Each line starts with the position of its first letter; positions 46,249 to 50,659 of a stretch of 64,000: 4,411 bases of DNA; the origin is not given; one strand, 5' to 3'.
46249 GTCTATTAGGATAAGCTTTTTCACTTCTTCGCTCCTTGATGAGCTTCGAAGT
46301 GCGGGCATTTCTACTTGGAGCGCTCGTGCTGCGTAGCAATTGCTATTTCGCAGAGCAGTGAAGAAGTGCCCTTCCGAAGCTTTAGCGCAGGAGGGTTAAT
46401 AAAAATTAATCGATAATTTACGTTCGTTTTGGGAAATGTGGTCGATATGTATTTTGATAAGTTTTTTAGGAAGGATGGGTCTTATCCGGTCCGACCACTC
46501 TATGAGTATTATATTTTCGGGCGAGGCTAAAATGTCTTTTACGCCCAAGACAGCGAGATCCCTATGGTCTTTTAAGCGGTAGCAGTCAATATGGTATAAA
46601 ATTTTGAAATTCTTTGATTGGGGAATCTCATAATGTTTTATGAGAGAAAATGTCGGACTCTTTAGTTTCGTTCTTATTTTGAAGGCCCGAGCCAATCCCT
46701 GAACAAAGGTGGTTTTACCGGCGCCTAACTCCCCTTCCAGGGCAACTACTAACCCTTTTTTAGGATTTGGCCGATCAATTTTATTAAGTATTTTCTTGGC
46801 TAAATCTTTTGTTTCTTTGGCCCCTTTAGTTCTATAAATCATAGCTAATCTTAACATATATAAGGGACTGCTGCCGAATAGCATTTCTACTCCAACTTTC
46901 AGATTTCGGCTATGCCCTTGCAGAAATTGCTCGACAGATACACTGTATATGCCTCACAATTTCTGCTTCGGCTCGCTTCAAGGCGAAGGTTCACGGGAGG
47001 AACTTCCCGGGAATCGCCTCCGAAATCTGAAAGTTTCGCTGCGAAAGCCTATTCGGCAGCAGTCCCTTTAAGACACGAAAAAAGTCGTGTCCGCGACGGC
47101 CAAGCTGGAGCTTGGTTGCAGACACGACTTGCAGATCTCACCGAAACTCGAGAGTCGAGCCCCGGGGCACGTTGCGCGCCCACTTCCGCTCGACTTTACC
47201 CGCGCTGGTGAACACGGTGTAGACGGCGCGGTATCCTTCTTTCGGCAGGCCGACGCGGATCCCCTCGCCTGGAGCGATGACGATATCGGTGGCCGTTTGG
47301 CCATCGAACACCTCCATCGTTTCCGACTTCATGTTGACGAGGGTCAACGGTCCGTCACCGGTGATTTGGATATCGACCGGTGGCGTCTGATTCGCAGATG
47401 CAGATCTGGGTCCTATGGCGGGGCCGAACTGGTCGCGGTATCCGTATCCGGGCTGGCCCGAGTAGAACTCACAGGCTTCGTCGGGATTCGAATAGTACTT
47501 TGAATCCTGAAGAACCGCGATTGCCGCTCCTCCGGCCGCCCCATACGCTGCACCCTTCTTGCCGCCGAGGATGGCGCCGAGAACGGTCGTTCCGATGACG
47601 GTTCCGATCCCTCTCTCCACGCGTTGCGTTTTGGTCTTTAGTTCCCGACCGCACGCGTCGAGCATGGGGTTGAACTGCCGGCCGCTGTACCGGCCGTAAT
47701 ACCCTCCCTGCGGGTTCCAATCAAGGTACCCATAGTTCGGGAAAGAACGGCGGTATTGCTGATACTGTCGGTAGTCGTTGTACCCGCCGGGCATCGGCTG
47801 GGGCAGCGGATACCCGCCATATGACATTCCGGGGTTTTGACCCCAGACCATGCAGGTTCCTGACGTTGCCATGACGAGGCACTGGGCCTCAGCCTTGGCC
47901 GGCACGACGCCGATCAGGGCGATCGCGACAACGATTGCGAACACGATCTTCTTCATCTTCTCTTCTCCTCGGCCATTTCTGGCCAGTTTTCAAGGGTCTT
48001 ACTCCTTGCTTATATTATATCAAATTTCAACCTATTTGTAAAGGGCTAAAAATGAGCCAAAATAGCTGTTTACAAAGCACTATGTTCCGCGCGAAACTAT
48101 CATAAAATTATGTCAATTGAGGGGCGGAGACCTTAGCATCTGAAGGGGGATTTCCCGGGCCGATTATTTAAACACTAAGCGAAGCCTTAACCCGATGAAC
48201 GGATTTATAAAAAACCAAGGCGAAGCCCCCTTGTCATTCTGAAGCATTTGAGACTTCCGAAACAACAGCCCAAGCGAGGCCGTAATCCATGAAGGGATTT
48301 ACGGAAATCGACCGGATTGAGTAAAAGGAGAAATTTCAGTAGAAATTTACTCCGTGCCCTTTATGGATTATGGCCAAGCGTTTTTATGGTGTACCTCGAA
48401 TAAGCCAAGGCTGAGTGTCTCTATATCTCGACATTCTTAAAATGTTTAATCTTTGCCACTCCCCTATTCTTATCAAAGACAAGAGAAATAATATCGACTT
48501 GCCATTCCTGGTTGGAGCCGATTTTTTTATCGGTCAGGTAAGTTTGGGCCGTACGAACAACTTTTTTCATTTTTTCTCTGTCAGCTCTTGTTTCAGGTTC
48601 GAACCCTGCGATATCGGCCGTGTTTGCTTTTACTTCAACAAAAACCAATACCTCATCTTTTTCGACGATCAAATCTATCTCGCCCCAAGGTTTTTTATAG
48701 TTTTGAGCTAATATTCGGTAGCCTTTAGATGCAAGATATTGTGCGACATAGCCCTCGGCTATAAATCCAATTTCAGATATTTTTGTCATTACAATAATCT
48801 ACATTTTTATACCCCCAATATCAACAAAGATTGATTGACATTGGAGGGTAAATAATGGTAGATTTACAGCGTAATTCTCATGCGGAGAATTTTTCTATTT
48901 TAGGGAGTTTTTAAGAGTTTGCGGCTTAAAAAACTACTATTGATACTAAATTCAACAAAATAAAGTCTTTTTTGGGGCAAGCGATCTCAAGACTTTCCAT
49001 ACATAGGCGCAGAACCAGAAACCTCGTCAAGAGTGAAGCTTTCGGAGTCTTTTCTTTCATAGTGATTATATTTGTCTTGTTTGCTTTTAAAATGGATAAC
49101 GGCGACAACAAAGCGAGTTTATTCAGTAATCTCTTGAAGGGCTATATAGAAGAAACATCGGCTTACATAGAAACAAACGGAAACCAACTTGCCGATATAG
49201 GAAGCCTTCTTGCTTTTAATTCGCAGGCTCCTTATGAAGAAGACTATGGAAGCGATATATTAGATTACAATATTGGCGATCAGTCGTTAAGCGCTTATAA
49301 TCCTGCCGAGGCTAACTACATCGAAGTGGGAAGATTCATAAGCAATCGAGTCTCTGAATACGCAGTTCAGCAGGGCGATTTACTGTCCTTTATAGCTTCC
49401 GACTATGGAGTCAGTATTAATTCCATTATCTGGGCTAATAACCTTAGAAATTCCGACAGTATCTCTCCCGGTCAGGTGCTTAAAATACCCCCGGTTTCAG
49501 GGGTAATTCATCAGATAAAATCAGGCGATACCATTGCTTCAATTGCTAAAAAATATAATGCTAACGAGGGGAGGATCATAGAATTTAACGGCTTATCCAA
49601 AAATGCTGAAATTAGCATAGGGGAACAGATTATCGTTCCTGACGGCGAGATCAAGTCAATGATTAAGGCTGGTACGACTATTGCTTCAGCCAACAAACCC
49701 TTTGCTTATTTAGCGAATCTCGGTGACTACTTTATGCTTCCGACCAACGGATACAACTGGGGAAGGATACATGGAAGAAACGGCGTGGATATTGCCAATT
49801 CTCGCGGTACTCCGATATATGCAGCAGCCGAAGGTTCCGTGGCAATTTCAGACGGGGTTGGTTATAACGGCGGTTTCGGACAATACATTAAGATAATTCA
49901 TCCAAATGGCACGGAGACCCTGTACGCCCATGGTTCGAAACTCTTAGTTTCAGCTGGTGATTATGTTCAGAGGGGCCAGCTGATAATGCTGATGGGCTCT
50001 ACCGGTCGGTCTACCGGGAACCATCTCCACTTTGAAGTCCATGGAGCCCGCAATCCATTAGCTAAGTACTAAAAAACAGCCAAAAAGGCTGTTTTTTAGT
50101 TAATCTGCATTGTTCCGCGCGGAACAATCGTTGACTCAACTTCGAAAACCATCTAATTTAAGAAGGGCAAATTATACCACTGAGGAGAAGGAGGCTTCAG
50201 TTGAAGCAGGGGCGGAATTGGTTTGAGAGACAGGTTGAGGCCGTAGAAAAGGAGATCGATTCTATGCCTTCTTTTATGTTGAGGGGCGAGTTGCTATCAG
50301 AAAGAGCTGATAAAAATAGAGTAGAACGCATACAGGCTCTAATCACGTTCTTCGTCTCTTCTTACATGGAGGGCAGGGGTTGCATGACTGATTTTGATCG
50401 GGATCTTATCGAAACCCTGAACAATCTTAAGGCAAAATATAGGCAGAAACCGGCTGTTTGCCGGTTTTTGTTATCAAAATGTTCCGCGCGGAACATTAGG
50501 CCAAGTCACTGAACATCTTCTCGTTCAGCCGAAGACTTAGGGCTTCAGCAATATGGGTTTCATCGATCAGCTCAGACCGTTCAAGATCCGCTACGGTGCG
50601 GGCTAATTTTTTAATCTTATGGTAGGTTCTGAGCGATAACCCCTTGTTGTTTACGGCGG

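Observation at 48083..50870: GC-rich palindrome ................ repeated four times in 2.8 kb, two copies next to promoters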

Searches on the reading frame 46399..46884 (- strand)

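Call 12: search_protein_families(library=pfam, proteins=[window:46399-46884:-], max_evalue=0.01)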
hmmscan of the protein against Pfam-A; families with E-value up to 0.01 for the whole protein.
window:46399-46884:- (162 aa): 5 families
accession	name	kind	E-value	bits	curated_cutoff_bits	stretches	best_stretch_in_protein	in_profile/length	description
PF02367.23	TsaE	-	5.7e-35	120.5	26.6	1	21-156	3-127/128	Threonylcarbamoyl adenosine biosynthesis protein TsaE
PF07693.20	KAP_NTPase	-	6.7e-06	26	20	1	28-91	4-48/293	KAP family P-loop domain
PF05729.18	NACHT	-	0.00016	21.9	26.7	1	46-72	2-28/167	NACHT domain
PF25199.1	nSTAND_NTPase5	-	0.0043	17.3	34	1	28-62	24-59/145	Novel STAND NTPase 5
PF13401.12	AAA_22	-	0.0067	17.2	27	0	46-98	7-52/130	AAA domain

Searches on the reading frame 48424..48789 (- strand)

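Call 12: search_protein_families(library=pfam, proteins=[window:48424-48789:-], max_evalue=0.01)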
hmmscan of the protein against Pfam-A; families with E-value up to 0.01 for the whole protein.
window:48424-48789:- (122 aa): 5 families
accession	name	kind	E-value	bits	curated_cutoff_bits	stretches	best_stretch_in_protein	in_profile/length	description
PF02021.23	UPF0102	-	3.9e-21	75.7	23.6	1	11-102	1-79/80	Uncharacterised protein family UPF0102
PF13635.12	DUF4143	-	8.9e-05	22.7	28.1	1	8-56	107-160/160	Domain of unknown function (DUF4143)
PF01939.22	NucS_C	-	0.00012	22.5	24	1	19-69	15-66/124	Endonuclease NucS C-terminal domain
PF08378.17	NERD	-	0.00015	22.7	22.1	1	8-63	2-64/111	Nuclease-related domain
PF04471.18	Mrr_cat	-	0.0043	17.6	21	1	12-82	10-74/115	Restriction endonuclease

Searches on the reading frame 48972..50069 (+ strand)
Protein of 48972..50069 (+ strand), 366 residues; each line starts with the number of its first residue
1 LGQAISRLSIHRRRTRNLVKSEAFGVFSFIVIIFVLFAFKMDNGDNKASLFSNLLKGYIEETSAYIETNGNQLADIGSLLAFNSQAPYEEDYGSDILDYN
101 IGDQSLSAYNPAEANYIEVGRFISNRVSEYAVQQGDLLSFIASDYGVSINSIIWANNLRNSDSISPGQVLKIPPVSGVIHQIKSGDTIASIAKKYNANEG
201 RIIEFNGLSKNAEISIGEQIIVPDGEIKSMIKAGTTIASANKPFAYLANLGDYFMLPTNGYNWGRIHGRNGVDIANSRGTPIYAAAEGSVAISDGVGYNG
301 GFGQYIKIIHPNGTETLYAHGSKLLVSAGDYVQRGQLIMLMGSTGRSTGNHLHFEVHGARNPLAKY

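Call 12: search_protein_families(library=pfam, proteins=[window:48972-50069:+], max_evalue=0.01)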
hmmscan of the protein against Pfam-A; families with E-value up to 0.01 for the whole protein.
window:48972-50069:+ (366 aa): 7 families
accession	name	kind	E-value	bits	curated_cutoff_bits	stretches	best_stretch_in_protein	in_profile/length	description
PF01551.29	Peptidase_M23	-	1.6e-27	96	28.7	1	269-362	3-93/96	Peptidase family M23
PF01476.26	LysM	-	4.3e-25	87.8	20.9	2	130-173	1-43/43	LysM domain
PF23473.1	LysM3_LYK4_5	-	1e-11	45.1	29.3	2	130-166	5-40/48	LYK4/5 LysM3 domain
PF23446.1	LysM1_NFP_LYK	-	3.7e-05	24.9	36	0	138-173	18-54/60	NFP/LYK LysM1 domain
PF13533.13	Biotin_lipoyl_2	-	0.00078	19.7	29.8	0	323-339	13-29/32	Biotin-lipoyl like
PF23462.1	LysM3_NFP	-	0.0015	19.4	28.1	0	184-223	9-47/48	NFP LysM3 domain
PF23577.1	LysM_RLK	-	0.0067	16.9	27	0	182-206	5-29/44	LysM domain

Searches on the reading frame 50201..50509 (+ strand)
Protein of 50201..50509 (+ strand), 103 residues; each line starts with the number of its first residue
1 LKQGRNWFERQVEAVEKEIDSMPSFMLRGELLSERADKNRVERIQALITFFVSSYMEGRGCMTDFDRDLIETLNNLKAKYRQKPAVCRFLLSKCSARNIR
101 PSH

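Call 12: search_protein_families(library=pfam, proteins=[window:50201-50509:+], max_evalue=0.01)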
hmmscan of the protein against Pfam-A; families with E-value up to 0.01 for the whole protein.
window:50201-50509:+ (103 aa): 1 family
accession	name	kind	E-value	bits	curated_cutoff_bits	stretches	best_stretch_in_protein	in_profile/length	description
PF11414.13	Suppressor_APC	-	0.0083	16.8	25.4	0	1-37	25-61/82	Adenomatous polyposis coli tumour suppressor protein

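Call 17: find_encoding_contigs(protein=window:50201-50509:+, flank=6000, max_places=10)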
Protein window:50201-50509:+ (103 aa): 23 contigs read that carry it; 10 places shown.
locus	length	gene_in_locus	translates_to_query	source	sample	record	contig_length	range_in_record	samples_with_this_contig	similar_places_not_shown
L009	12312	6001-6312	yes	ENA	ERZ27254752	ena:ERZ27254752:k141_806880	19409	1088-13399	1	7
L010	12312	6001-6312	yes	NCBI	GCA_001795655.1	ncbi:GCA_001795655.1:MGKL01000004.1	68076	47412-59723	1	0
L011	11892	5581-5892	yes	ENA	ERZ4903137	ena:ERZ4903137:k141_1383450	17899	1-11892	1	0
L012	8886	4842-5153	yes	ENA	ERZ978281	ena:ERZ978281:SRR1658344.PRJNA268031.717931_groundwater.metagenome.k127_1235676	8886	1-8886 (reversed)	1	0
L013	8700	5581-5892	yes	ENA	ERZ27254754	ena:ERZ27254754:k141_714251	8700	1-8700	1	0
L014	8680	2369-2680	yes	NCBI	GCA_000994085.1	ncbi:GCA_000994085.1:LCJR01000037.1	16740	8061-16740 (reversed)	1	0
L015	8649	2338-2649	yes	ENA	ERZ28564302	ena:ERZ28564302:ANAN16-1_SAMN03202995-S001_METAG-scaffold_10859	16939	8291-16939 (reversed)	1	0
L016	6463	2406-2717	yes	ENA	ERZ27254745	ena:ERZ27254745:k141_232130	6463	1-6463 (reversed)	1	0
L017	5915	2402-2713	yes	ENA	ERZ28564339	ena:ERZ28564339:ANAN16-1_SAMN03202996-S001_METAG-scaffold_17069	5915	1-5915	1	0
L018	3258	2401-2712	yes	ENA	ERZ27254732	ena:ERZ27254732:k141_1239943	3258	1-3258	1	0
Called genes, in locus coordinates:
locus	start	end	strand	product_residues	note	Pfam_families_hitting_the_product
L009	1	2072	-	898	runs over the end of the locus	PF02739:5_3_exonuc_N, PF01367:5_3_exonuc, PF22619:DNA_polI_exo1 (weak), PF00476:DNA_pol_A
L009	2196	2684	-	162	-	PF02367:TsaE, PF07693:KAP_NTPase (weak)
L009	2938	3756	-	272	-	-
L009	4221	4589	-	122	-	PF02021:UPF0102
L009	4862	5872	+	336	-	PF23446:LysM1_NFP_LYK (faint), PF23473:LysM3_LYK4_5 (faint), PF01476:LysM, PF01551:Peptidase_M23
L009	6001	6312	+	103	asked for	-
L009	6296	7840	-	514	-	PF05362:Lon_C, PF13541:ChlI, PF00493:MCM, PF00158:Sigma54_activat (faint), PF01078:Mg_chelatase, PF07728:AAA_5, PF13335:Mg_chelatase_C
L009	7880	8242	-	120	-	PF01258:zf-dskA_traR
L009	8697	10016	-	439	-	-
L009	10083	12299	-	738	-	PF01138:RNase_PH, PF03725:RNase_PH_C, PF01138:RNase_PH, PF03725:RNase_PH_C (weak), PF00013:KH_1, PF22675:KH-I_KHDC4-BBP (faint), PF00575:S1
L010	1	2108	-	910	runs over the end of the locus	PF02739:5_3_exonuc_N, PF01367:5_3_exonuc, PF22619:DNA_polI_exo1 (weak), PF00476:DNA_pol_A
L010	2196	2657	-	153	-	PF02367:TsaE, PF07693:KAP_NTPase (weak)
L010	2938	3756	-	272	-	-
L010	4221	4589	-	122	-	PF02021:UPF0102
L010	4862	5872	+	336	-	PF23446:LysM1_NFP_LYK (faint), PF23473:LysM3_LYK4_5 (faint), PF01476:LysM, PF01551:Peptidase_M23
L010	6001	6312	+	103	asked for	-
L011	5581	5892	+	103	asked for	-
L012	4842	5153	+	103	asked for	-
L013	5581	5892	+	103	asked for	-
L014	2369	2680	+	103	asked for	-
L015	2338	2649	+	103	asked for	-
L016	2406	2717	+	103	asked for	-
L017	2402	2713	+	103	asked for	-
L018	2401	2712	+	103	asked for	-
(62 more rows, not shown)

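Call 88: find_homologous_proteins(query=window:50201-50509:+, max_evalue=0.001)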
Query window:50201-50509:+ (103 aa): 1 proteins with E <= 0.001 among 2 candidates.
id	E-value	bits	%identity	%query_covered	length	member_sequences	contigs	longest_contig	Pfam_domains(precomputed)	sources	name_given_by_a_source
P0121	5.9e-62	223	99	100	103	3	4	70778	-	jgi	-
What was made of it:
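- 50201..50512 (+): 103-aa orphan ORF between sites 2 and 3. It is not part of the conserved system. Only a 99%-identical cluster exists among 5.8 billion proteins (call 88).
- The small gene is an orphan (call 88).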
